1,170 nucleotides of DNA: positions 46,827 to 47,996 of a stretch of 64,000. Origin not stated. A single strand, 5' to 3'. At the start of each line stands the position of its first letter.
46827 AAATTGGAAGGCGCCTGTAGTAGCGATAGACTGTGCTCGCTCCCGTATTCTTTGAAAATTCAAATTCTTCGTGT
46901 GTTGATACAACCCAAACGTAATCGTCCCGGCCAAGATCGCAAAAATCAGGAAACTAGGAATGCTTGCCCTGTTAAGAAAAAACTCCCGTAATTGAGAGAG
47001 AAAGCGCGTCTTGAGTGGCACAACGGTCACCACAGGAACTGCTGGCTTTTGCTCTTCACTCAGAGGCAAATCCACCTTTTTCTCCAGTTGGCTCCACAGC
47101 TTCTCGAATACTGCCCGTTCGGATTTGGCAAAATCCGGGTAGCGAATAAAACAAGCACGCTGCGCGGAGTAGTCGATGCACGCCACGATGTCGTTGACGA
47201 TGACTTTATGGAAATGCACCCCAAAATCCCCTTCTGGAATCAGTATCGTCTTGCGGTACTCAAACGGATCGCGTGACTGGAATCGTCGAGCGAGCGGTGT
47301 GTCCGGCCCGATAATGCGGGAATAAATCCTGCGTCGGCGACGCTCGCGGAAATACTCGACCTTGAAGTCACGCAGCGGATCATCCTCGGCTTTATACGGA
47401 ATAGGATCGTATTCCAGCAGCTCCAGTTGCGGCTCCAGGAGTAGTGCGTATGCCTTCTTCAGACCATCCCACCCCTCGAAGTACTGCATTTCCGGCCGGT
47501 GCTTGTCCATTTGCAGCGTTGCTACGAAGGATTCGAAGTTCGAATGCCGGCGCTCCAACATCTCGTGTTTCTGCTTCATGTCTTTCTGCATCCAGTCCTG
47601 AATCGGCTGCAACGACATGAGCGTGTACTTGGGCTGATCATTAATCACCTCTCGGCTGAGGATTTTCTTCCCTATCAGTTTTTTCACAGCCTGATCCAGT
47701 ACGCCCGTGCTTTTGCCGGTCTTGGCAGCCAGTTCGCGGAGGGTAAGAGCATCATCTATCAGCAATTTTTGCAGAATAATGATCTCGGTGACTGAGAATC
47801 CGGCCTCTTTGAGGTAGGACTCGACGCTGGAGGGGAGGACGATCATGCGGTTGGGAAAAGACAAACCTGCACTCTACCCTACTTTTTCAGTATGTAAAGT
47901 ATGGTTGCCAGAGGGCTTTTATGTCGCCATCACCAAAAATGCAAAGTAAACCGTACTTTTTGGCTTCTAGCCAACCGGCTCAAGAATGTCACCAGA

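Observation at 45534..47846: Membrane-tethered TrmB-family regulator with two extracytoplasmic Cache-like sensors containing Asp-rich loops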

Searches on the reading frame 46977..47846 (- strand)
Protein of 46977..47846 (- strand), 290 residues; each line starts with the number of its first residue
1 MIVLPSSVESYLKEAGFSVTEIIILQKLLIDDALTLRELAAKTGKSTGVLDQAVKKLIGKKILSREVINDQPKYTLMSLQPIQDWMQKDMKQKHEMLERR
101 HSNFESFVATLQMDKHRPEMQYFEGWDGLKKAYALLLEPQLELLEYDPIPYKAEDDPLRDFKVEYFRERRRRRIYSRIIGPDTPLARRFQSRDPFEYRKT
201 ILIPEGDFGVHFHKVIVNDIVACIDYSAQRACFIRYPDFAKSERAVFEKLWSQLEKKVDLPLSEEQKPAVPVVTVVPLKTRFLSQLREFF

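Call 10: search_solved_structures(query=window:46977-47846:-, max_evalue=10, show_alignments=2)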
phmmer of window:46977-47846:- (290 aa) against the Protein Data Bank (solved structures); distinct sequences matched with E-value up to 10: 1.
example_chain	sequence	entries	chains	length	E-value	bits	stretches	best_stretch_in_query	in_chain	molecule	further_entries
3oop_A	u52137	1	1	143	0.47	13.3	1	23-90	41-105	Lin2960 protein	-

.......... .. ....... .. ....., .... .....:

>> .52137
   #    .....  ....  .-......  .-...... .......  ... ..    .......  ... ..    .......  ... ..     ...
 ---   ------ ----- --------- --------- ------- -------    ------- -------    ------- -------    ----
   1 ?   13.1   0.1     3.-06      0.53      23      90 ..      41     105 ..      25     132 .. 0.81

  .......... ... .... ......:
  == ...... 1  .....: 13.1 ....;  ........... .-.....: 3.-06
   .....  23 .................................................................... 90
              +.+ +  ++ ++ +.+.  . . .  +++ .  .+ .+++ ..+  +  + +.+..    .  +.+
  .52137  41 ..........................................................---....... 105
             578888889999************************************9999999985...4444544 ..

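Call 20: search_solved_structures(query=A1, max_evalue=10, show_alignments=0)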
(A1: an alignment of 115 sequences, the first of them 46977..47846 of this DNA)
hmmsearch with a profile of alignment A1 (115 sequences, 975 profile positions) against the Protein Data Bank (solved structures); distinct sequences matched with E-value up to 10: 18.
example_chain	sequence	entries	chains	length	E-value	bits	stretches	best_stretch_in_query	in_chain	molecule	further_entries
2ksh_A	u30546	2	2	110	0.21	12.6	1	375-430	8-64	Sterol carrier protein 2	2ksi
1pz4_A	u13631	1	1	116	0.24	12.4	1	375-430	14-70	sterol carrier protein 2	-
6bxm_A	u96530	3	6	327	0.38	11.8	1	801-850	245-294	Diphthamide biosynthesis enzyme Dph2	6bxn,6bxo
8biy_A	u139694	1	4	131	0.58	11.1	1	466-499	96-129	Histidine kinase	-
8bgb_AAA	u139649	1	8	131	0.59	11.1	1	466-499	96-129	Histidine kinase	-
8wql_HD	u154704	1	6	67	0.59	11.1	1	509-537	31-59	Photosystem II reaction center protein H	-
4yuu_H1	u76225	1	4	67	0.62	11.1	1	509-538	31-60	Photosystem II reaction center protein H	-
1p0z_A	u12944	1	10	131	0.65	11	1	451-499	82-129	Sensor kinase citA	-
4g2k_A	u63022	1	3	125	0.78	10.7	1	9-65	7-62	General control protein GCN4, Envelope glycoprotein GP2 chimera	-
9t5u_H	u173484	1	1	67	0.89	10.5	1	508-533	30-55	PsbH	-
7y5e_HL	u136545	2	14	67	0.95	10.4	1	509-537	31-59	Photosystem II reaction center protein H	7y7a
2v9a_A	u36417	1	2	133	1.2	10.1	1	451-498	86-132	SENSOR KINASE CITA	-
2j80_A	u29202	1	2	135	1.2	10.1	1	451-498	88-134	SENSOR KINASE CITA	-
6ywh_A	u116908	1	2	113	1.8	9.6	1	475-497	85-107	Multi-sensor hybrid histidine kinase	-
6wj6_H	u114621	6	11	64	1.8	9.5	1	508-535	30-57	Photosystem II reaction center protein H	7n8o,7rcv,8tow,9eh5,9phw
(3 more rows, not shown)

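Call 21: search_protein_families(library=pfam, proteins=[window:46977-47846:-], max_evalue=1)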
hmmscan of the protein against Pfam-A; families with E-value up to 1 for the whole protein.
window:46977-47846:- (290 aa): 6 families
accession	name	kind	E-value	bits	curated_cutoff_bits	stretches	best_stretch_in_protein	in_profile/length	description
PF12802.13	MarR_2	-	0.0076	16.8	27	1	16-66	2-53/61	MarR family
PF00392.27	GntR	-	0.0095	16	27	1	21-66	11-57/64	Bacterial regulatory proteins, gntR family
PF01978.25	TrmB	-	0.012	15.8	25.6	1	12-69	1-58/68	Sugar-specific transcriptional regulator TrmB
PF22381.2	Staph_reg_Sar_Rot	-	0.016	15.7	27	1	9-66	4-61/85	Transcriptional regulator SarA/Rot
PF13412.12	HTH_24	-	0.079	13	21.9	1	25-58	12-42/48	Winged helix-turn-helix DNA-binding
PF12324.14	HTH_15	-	0.097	13.3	27.2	1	16-53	17-55/74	Helix-turn-helix domain of alkylmercury lyase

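Call 27: predict_structure(alignment_id=A1)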
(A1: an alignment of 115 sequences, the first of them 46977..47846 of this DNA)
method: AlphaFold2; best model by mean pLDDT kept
length: 290 residues; sequences in the alignment: 115
mean_pLDDT: 90.8   pTM: 0.58
mean pLDDT of the five models: 90.8, 90.1, 90.1, 89.8, 89.5
residues with pLDDT >= 90: 224; 70-90: 42; 50-70: 24; < 50: 0
segments of 3 or more residues with pLDDT < 50: none
pLDDT, mean of each block of 10 residues (from residue 1): 87 94 97 97 98 97 97 95 90 95 87 76 98 93 96 96 96 96 94 82 97 97 98 97 98 93 62 62 70
secondary structure, 60 per line:
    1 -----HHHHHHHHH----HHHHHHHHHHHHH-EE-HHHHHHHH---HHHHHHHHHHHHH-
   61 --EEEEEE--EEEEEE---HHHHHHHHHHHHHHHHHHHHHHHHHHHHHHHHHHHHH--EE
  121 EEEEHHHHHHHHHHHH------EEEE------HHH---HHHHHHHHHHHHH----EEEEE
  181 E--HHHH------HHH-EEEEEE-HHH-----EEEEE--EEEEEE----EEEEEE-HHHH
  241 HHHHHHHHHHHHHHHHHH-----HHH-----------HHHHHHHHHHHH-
elements in order: H6-14 H19-31 H36-43 H47-59 E63-68 E71-76 H80-116 E119-124 H125-136 E143-146 H159-171 E176-181 H184-187 E198-203 E213-217 E220-225 E230-235 H237-258 H278-289

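Call 31: fold_search(model_id=the predicted structure, library=pdb)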
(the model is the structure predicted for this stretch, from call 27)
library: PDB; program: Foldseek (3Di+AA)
matches with E <= 10: 1366; with E <= 0.001: 12
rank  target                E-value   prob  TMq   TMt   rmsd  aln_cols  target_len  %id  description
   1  5bqt_A                5.0e-11  1.00  0.50  0.54   6.7       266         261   16  Structure of TrmBL2, an archaeal chromatin protein, shows a novel mode of DNA binding. (released 2015-09-02)
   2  5bpd_D                1.1e-10  1.00  0.33  0.36  16.5       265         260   16  Structure of TrmBL2, an archaeal chromatin protein, shows a novel mode of DNA binding. (released 2015-09-02)
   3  5bpd_C                1.7e-10  1.00  0.32  0.35  16.3       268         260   15  Structure of TrmBL2, an archaeal chromatin protein, shows a novel mode of DNA binding. (released 2015-09-02)
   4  5bqt_B                2.0e-10  1.00  0.50  0.56   6.5       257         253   16  Structure of TrmBL2, an archaeal chromatin protein, shows a novel mode of DNA binding. (released 2015-09-02)
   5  5bpi_D                2.5e-10  1.00  0.33  0.37  16.8       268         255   16  Structure of TrmBL2, an archaeal chromatin protein, shows a novel mode of DNA binding. (released 2015-09-02)
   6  5bpd_B                5.8e-10  1.00  0.45  0.49   7.4       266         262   15  Structure of TrmBL2, an archaeal chromatin protein, shows a novel mode of DNA binding. (released 2015-09-02)
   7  5bpi_C                6.2e-10  1.00  0.32  0.36  17.1       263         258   17  Structure of TrmBL2, an archaeal chromatin protein, shows a novel mode of DNA binding. (released 2015-09-02)
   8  5box_A                1.3e-09  1.00  0.44  0.47   7.6       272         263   15  Structure of TrmBL2, an archaeal chromatin protein, shows a novel mode of DNA binding. (released 2015-09-02)
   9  6cmv_C                5.6e-04  1.00  0.28  0.62   4.1       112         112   18  Crystal structure of Archaeal Biofilm Regulator (AbfR2) from Sulfolobus acidocaldarius (released 2018-11-14)
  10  4gem_A                8.0e-04  1.00  0.34  0.49   4.7       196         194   10  Crystal structure of Zucchini (K171A) (released 2012-10-17)
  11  8v07_B                8.0e-04  1.00  0.34  0.26   4.3       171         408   14  Crystal structure of mouse PLD3 co-crystallized with 5'Pi-ssDNA for 30 days (released 2024-03-13)
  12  2rdp                  8.5e-04  1.00  0.24  0.47  14.8       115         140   17  The structure of a MarR family protein from Bacillus stearothermophilus (released 2007-11-13)
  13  5hli_A                1.0e-03  1.00  0.23  0.44  12.7       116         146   16  Structure of Disulfide formed AbfR (released 2017-01-25)
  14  8v07_A                1.1e-03  1.00  0.34  0.26   4.4       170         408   13  Crystal structure of mouse PLD3 co-crystallized with 5'Pi-ssDNA for 30 days (released 2024-03-13)
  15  3r0a_B                1.2e-03  1.00  0.31  0.68   3.0       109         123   19  Possible transcriptional regulator from Methanosarcina mazei Go1 (gi 21227196) (released 2011-03-23)
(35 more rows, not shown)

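Call 39: find_related_loci(query=A1, collection=genome_contigs, flank=8000)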
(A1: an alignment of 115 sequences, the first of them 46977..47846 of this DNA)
Query A1 (290 aa) in genome_contigs; peptide patterns used: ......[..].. (x = any residue, [..] = any of these).
115 stretches matched a pattern; 104 encode a relative of the query (tblastn E <= 1e-3); the best 80 are kept; 78 distinct loci.
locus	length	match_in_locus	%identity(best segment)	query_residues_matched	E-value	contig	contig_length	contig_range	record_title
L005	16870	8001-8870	58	3-290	3e-114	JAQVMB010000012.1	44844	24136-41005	MAG: Candidatus Peribacteraceae bacterium isolate STF1_123 NODE_1596_length_44844_cov_4.395353_Sandtown_F1, whole genome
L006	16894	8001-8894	57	1-290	3e-113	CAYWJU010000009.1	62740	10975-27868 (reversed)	MAG TPA_asm: uncultured Candidatus Peribacteria bacterium isolate SRP298887_co1_211 genome assembly, contig: NODE_254_le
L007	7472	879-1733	56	3-290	3e-111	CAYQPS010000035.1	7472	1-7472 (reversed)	MAG TPA_asm: uncultured Candidatus Saccharibacteria bacterium isolate SRP136066_co1_148 genome assembly, contig: NODE_15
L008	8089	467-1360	55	1-290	7e-110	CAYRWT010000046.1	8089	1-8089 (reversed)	MAG TPA_asm: uncultured Candidatus Peribacteria bacterium isolate SRP150892_co1_109 genome assembly, contig: NODE_9567_l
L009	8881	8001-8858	55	3-289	2e-108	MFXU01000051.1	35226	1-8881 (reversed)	MAG: Candidatus Peribacteria bacterium RIFCSPHIGHO2_02_FULL_51_15 rifcsphigho2_02_scaffold_4380, whole genome shotgun se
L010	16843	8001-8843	56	3-289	2e-108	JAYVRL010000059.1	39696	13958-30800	MAG: Candidatus Peribacteria bacterium isolate GL73_DN_concoct_161 GL73_DN_concoct_161_58, whole genome shotgun sequence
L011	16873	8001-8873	54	4-290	1e-107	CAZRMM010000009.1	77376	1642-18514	MAG TPA_asm: uncultured Candidatus Peribacteria bacterium isolate binchicken_co105_226 genome assembly, contig: NODE_353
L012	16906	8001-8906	55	1-290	2e-107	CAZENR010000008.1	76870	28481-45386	MAG TPA_asm: uncultured Candidatus Peribacteria bacterium isolate SRP342105_co2_184 genome assembly, contig: NODE_277_le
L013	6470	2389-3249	56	3-289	7e-106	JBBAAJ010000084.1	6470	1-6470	MAG: Candidatus Peribacteraceae bacterium isolate SO_2017_GW3_39 scaffold_5770_c1_OW296A_2017, whole genome shotgun sequ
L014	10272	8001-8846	57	3-289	2e-105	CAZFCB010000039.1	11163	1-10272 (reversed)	MAG TPA_asm: uncultured Candidatus Peribacteria bacterium isolate binchicken_co105_187 genome assembly, contig: NODE_755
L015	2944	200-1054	55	4-290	9e-108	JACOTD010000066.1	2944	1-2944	MAG: Candidatus Peregrinibacteria bacterium isolate NC_groundwater_35_Pr7_B-0.1um_58_27 FFV18_Bp1_scaffold_450751, whole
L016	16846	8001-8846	55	3-289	7e-105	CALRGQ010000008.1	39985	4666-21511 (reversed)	MAG: Candidatus Peribacteria bacterium isolate AH-03may19-31 genome assembly, contig: AH-03may19-C1468, whole genome sho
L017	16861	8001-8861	57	1-290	2e-104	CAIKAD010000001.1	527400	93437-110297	uncultured Candidatus Peregrinibacteria bacterium isolate LaPlata_bin-1026 genome assembly, contig: bin-1026:1/5, whole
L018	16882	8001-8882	55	3-290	6e-104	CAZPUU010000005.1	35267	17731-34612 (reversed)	MAG TPA_asm: uncultured Gammaproteobacteria bacterium isolate SRP192515_co2_165 genome assembly, contig: NODE_856_length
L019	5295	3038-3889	54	3-290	9e-103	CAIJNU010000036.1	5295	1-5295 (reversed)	uncultured Candidatus Peregrinibacteria bacterium isolate AlinenLipids_bin-9222 genome assembly, contig: bin-9222:036/12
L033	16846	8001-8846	54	1-290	5e-100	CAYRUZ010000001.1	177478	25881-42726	MAG TPA_asm: uncultured Candidatus Peribacteria bacterium isolate SRP278252_co2_241 genome assembly, contig: NODE_87_len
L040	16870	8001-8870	51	1-290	3e-98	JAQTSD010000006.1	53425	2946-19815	MAG: Candidatus Peribacteraceae bacterium isolate STB_179 NODE_1255_length_53425_cov_4.126159_Sandtown_B, whole genome s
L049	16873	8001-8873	52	1-290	3e-96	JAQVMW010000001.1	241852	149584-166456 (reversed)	MAG: Candidatus Peribacteraceae bacterium isolate STF1_142 NODE_35_length_241852_cov_4.990919_Sandtown_F1, whole genome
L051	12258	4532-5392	50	1-290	2e-95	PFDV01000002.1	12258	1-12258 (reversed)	MAG: Candidatus Peregrinibacteria bacterium CG10_big_fil_rev_8_21_14_0_10_55_24 CG10_8_21_14_0.10_scaffold_10342_c, whol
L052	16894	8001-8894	50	1-290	2e-95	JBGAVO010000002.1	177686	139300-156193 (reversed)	MAG: Candidatus Peribacteraceae bacterium isolate MAG_MBR_AS.70 MBRAS-70_NODE_2_length_177686_cov_5.260099, whole genome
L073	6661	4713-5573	48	1-290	3e-86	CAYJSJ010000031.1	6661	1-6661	MAG TPA_asm: uncultured Candidatus Peribacteria bacterium isolate ERP125453_co1_464 genome assembly, contig: NODE_14783_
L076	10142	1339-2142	49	1-266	7e-84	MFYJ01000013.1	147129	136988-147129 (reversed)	MAG: Candidatus Peribacteria bacterium RIFOXYB1_FULL_54_35 rifoxyb1_full_scaffold_71, whole genome shotgun sequence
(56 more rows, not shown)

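Call 85: search_protein_families(library=pfam, proteins=[L040:9740-12673:+, L049:14071-15117:+, L049:15819-16754:+, L076:6523-10142:+, L073:3013-4035:-, L051:2614-3999:-, L052:7449-7895:+, L033:12201-12701:+], max_evalue=0.001)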
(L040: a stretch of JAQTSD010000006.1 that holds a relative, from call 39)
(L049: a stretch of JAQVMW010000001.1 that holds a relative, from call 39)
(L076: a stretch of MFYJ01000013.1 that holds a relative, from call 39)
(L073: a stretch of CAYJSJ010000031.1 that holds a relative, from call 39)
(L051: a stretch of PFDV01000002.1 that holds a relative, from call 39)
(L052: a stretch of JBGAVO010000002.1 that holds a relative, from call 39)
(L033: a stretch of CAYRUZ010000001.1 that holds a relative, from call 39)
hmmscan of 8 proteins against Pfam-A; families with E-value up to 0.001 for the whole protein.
L040:9740-12673:+ (977 aa): 1 family
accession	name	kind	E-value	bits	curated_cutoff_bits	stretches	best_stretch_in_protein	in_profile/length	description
PF13385.13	Laminin_G_3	-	4.1e-20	72.9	27.6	1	44-206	3-151/151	Concanavalin A-like lectin/glucanases superfamily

L049:14071-15117:+ (348 aa): 0 families

L049:15819-16754:+ (311 aa): 2 families
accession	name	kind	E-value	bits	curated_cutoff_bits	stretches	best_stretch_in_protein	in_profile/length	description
PF02661.23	Fic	-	5.2e-24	85.4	24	1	100-197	2-93/93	Fic/DOC family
PF12728.13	HTH_17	-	8.1e-05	23.2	27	1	257-304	1-48/51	Helix-turn-helix domain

L076:6523-10142:+ (1206 aa): 0 families

L073:3013-4035:- (340 aa): 2 families
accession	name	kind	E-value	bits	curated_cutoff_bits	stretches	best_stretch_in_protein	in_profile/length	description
PF00437.27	T2SSE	-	4.1e-44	151.2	24.9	1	6-271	13-279/370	Type II/IV secretion system protein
PF13604.12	AAA_30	-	4.7e-05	23.6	27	1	116-158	10-51/191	AAA domain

L051:2614-3999:- (461 aa): 2 families
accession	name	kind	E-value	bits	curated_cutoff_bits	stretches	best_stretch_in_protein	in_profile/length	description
PF04055.27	Radical_SAM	-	2.8e-11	44.3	29.5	1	137-289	1-164/166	Radical SAM superfamily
PF13186.11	SPASM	-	3.6e-05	24.4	21.5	1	355-415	1-66/67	Iron-sulfur cluster-binding domain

L052:7449-7895:+ (148 aa): 2 families
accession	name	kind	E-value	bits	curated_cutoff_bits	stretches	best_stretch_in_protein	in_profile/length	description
PF01371.25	Trp_repressor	-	4.1e-18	65.7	27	1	41-122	3-85/88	Trp repressor protein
PF13936.12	HTH_38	-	3.4e-05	23.9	27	1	73-105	7-39/44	Helix-turn-helix domain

L033:12201-12701:+ (166 aa): 1 family
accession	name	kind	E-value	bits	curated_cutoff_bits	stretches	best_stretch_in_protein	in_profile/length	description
PF00892.27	EamA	-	7.8e-09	36.4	28.2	1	23-162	2-134/135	EamA-like transporter family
